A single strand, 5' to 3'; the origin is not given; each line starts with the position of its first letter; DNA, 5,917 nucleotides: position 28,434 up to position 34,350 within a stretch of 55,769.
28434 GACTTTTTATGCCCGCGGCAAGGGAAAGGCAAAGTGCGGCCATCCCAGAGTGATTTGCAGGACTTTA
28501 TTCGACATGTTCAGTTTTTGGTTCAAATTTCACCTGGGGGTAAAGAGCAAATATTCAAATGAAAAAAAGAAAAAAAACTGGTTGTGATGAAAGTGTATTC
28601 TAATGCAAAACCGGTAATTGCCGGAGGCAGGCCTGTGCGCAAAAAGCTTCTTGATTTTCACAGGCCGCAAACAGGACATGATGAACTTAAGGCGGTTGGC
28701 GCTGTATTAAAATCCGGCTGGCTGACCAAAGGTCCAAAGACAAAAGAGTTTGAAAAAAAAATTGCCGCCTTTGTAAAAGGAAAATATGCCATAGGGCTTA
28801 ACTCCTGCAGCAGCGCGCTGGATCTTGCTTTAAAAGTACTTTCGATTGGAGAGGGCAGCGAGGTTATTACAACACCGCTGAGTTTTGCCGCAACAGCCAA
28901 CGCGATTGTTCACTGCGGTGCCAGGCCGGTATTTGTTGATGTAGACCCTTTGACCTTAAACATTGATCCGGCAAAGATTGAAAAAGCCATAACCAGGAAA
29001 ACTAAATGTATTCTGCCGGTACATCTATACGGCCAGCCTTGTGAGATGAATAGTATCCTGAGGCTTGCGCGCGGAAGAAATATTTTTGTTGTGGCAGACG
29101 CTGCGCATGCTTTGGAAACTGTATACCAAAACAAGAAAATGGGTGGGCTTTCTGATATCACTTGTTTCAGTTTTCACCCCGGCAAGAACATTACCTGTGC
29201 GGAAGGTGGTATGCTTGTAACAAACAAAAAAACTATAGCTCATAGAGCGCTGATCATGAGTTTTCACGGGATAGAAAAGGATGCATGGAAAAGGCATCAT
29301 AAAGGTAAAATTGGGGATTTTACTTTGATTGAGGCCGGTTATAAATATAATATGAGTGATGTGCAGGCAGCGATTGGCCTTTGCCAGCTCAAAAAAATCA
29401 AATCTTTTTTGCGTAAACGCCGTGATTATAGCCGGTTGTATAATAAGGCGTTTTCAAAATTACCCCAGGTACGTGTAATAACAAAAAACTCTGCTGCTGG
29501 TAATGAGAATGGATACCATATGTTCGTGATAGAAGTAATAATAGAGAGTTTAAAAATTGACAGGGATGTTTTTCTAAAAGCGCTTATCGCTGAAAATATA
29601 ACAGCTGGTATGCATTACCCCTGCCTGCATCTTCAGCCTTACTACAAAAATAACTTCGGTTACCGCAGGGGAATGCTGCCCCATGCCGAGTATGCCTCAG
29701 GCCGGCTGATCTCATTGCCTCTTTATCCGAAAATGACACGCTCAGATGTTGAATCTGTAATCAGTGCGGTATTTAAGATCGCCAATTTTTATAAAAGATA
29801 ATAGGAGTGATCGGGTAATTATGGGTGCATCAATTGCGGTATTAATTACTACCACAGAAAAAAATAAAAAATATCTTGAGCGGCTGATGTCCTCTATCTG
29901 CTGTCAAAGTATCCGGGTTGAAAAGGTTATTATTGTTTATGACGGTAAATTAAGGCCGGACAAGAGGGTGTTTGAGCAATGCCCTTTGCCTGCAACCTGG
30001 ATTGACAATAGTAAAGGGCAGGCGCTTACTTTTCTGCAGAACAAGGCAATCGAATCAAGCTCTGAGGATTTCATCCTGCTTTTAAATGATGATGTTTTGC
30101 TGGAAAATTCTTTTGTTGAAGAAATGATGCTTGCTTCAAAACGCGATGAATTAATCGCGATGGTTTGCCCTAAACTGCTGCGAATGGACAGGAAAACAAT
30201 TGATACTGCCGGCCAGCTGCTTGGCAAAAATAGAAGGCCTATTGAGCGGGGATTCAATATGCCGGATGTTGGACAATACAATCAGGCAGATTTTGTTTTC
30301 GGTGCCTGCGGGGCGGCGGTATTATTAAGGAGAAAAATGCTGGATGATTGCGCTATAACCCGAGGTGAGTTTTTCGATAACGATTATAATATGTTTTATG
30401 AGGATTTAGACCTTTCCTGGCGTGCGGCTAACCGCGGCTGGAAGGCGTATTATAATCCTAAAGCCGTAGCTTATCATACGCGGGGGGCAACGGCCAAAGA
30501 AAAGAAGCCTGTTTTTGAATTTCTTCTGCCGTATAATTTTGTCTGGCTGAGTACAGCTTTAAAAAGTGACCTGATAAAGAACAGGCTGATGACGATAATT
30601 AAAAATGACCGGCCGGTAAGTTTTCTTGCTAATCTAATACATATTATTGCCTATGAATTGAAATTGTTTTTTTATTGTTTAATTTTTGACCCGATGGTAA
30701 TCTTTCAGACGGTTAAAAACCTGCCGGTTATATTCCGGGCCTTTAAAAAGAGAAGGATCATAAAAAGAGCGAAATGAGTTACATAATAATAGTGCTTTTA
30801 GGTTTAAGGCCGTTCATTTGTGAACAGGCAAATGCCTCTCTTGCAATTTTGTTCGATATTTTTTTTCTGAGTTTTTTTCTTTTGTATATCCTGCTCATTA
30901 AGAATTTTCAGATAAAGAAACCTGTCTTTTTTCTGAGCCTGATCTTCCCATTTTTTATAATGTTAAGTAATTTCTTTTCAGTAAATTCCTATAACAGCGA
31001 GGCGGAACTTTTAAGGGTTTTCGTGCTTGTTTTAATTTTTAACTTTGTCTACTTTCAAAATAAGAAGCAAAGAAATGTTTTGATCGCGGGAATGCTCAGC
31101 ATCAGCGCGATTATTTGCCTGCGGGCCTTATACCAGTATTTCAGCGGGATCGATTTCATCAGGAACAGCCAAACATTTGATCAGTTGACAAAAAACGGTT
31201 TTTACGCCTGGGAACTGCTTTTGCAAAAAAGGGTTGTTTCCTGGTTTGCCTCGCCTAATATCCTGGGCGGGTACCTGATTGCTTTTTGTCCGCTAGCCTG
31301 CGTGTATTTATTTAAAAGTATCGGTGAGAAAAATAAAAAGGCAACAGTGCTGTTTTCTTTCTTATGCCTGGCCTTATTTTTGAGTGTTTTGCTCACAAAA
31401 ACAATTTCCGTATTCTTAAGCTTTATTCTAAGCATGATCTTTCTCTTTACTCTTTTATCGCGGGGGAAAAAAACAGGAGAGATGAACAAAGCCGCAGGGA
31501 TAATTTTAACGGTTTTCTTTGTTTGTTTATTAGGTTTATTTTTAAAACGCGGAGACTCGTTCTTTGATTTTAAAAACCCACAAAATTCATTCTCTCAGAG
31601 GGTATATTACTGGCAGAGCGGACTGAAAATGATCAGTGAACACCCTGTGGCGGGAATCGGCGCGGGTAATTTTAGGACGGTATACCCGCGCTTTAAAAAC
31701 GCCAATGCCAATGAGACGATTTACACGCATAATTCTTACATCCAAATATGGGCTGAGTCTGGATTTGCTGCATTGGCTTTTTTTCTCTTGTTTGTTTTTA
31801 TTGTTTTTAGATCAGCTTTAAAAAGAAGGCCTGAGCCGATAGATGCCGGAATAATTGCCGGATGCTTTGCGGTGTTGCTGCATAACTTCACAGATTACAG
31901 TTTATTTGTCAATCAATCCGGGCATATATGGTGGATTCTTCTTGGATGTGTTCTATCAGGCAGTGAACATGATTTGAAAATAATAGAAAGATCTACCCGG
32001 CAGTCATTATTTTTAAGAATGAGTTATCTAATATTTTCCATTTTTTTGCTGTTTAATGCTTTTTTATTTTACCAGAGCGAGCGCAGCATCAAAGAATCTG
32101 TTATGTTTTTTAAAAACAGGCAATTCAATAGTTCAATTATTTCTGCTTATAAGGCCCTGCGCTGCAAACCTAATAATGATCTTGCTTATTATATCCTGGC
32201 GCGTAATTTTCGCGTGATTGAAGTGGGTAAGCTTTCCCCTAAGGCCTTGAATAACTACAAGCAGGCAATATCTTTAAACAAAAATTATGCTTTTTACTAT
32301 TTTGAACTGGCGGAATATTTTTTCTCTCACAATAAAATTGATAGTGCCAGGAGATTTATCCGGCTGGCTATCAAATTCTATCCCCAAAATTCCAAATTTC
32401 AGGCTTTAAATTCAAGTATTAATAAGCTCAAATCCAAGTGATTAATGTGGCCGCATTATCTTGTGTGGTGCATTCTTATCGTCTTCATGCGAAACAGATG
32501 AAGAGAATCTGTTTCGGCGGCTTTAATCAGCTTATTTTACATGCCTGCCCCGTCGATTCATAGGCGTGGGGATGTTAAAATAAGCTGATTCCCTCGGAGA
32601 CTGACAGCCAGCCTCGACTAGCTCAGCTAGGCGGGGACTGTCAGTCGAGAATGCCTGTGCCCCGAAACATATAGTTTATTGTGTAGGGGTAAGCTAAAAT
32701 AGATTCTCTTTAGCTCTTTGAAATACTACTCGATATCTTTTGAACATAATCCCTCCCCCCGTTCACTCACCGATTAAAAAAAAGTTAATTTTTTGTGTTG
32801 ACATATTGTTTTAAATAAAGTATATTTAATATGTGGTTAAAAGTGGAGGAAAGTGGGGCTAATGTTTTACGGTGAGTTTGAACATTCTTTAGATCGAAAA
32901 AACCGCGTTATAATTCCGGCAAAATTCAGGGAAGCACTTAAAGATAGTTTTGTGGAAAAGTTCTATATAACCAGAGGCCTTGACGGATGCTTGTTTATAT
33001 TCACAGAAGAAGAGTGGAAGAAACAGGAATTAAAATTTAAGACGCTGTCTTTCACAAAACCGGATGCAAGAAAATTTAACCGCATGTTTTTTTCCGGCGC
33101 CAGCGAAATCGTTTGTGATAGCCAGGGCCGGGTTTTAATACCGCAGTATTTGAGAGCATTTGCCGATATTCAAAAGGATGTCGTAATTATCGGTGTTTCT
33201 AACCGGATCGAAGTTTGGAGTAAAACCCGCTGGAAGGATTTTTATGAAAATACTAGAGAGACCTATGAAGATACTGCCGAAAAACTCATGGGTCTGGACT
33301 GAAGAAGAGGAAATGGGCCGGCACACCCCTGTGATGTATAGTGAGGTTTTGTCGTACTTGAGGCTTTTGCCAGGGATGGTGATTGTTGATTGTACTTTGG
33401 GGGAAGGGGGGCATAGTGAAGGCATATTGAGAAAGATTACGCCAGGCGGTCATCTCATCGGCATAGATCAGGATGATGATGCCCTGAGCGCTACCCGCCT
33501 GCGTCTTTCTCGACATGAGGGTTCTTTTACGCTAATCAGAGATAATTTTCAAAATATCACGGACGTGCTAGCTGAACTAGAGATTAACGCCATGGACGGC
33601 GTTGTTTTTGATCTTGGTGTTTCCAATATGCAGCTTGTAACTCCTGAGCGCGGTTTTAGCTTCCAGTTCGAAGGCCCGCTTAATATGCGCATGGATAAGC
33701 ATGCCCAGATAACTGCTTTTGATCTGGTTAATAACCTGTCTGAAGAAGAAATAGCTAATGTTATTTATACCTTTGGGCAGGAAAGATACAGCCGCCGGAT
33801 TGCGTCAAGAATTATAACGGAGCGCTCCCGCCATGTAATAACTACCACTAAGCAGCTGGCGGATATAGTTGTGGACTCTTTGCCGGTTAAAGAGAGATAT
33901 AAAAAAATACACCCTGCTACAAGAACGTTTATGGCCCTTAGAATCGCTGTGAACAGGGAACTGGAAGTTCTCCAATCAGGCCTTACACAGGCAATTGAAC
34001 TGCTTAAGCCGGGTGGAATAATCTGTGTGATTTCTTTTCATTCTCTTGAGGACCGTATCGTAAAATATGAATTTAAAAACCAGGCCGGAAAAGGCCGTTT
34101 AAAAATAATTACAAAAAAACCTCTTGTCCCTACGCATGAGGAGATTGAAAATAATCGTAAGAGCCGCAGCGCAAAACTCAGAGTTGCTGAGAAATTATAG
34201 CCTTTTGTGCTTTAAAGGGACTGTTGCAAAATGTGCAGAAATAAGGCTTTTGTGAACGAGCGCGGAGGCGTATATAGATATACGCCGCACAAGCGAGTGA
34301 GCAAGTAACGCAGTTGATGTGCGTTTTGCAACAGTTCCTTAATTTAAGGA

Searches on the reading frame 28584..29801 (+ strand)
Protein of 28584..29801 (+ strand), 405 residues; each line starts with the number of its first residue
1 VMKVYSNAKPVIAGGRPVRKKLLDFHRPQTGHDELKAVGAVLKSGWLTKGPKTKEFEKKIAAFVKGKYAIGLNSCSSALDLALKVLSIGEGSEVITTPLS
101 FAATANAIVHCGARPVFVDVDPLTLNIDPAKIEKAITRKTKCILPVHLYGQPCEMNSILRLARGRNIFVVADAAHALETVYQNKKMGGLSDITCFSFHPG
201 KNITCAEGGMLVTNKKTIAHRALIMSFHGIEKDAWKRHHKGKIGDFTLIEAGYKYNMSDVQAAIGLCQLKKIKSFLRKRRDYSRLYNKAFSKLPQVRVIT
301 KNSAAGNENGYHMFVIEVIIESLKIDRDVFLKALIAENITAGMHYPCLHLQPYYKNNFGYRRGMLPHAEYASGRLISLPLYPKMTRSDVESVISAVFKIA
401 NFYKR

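Call 12: search_protein_families(library=pfam, proteins=[window:28584-29801:+], max_evalue=0.001)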
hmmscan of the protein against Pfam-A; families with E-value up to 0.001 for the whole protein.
window:28584-29801:+ (405 aa): 5 families
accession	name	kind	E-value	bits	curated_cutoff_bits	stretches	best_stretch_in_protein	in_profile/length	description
PF01041.23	DegT_DnrJ_EryC1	-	3.3e-124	415.2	19.8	1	30-396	3-359/360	DegT/DnrJ/EryC1/StrS aminotransferase family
PF00155.27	Aminotran_1_2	-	1.3e-07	31.5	19.7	1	53-183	44-195/361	Aminotransferase class I and II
PF01053.26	Cys_Met_Meta_PP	-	3.4e-06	26.3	27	1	49-176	50-177/381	Cys/Met metabolism PLP-dependent enzyme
PF00266.25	Aminotran_5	-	0.0001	21.9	21.5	1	54-198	46-200/371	Aminotransferase class-V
PF01212.27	Beta_elim_lyase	-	0.00049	19.9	27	0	51-224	32-222/288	Beta-eliminating lyase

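Call 58: search_protein_families(library=ncbifam, proteins=[window:28584-29801:+], max_evalue=0.00001)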
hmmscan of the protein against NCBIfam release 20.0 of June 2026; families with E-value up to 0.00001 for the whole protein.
window:28584-29801:+ (405 aa): 10 families
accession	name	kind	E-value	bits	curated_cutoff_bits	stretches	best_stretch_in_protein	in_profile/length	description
NF008658.2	PRK11658.1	equivalog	2.8e-106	355.3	631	1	21-400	3-377/379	UDP-4-amino-4-deoxy-L-arabinose aminotransferase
TIGR03588.1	PseC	equivalog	2.3e-104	349.4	423.5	1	27-399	6-379/380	UDP-4-amino-4,6-dideoxy-N-acetyl-beta-L-altrosamine transaminase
NF008687.0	PRK11706.1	equivalog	6.7e-82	275.2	375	1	24-399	3-373/375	dTDP-4-amino-4,6-dideoxygalactose transaminase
TIGR04181.1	NHT_00031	hypoth_equivalog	1.7e-74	250.9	420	1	25-379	3-357/359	LegC family aminotransferase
TIGR02379.1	ECA_wecE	subfamily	2.1e-71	240.7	434.85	1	24-399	3-374/376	dTDP-4-amino-4,6-dideoxy-D-glucose transaminase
TIGR04427.1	PLP_DesI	equivalog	2.9e-62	211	650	1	26-396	24-379/390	dTDP-4-dehydro-6-deoxyglucose aminotransferase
NF011936.0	PRK15407.1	equivalog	2.6e-55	187.9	423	1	36-398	51-434/440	lipopolysaccharide biosynthesis protein RfbH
NF005817.0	PRK07683.1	equivalog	9e-12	44.4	575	1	72-185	95-212/387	aminotransferase A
NF005816.0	PRK07682.1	equivalog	2.8e-08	32.8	620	1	75-184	99-213/390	aminotransferase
NF004770.0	PRK06108.1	subfamily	8e-06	24.9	422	0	73-177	103-214/396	pyridoxal phosphate-dependent aminotransferase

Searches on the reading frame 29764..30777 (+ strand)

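Call 12: search_protein_families(library=pfam, proteins=[window:29764-30777:+], max_evalue=0.001)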
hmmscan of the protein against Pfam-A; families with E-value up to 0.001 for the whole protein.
window:29764-30777:+ (337 aa): 2 families
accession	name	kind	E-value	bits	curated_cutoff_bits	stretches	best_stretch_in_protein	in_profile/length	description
PF13641.12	Glyco_tranf_2_3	-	8.8e-13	49.2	27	1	24-244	3-217/230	Glycosyltransferase like family 2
PF00535.33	Glycos_transf_2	-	8.5e-06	26.2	23.3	1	27-193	3-164/168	Glycosyl transferase family 2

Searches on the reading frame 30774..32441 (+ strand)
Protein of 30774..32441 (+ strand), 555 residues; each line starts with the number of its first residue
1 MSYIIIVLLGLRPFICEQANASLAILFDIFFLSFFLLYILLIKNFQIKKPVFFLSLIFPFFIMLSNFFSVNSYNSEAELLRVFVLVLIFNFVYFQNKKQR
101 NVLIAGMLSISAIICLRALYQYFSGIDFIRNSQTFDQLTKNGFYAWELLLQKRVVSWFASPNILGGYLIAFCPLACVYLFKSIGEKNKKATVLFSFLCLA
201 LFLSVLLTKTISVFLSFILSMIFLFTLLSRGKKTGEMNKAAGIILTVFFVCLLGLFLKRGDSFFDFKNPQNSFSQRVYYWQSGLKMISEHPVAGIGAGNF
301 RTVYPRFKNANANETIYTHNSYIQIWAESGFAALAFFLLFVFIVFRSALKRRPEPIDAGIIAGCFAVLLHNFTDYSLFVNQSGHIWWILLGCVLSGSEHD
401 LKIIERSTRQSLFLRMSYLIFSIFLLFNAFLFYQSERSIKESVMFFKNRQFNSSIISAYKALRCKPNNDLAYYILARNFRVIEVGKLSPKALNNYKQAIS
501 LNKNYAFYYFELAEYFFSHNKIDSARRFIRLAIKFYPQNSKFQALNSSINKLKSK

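Call 12: search_protein_families(library=pfam, proteins=[window:30774-32441:+], max_evalue=0.001)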
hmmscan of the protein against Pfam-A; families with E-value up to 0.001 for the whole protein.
window:30774-32441:+ (555 aa): 4 families
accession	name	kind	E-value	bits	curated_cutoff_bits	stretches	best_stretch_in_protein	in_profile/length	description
PF04932.20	Wzy_C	-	5e-21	75.5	31.7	1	197-338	2-149/149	O-Antigen ligase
PF13431.12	TPR_17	-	4.2e-05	23.9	24.4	0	495-526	2-33/34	Tetratricopeptide repeat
PF13414.12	TPR_11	-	0.00019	21.5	26.8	1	490-515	12-37/42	TPR repeat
PF07719.23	TPR_2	-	0.00039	20.8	27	0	506-539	1-34/34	Tetratricopeptide repeat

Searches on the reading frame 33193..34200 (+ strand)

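Call 12: search_protein_families(library=pfam, proteins=[window:33193-34200:+], max_evalue=0.001)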
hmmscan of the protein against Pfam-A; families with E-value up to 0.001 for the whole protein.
window:33193-34200:+ (335 aa): 5 families
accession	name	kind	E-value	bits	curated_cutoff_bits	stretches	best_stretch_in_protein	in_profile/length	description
PF01795.25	Methyltransf_5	-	6.1e-107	358.1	27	1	43-334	3-308/309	MraW methylase family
PF13847.12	Methyltransf_31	-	7.1e-06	26.2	27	0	60-127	3-71/145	Methyltransferase domain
PF08704.16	GCD14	-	0.00056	20.1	26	0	50-109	30-89/247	tRNA methyltransferase complex GCD14 subunit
PF06962.18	rRNA_methylase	-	0.00093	19.6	22.7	0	89-142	2-53/137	Putative rRNA methylase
PF01728.25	FtsJ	-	0.00096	19.5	24.1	0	57-142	17-100/181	FtsJ-like methyltransferase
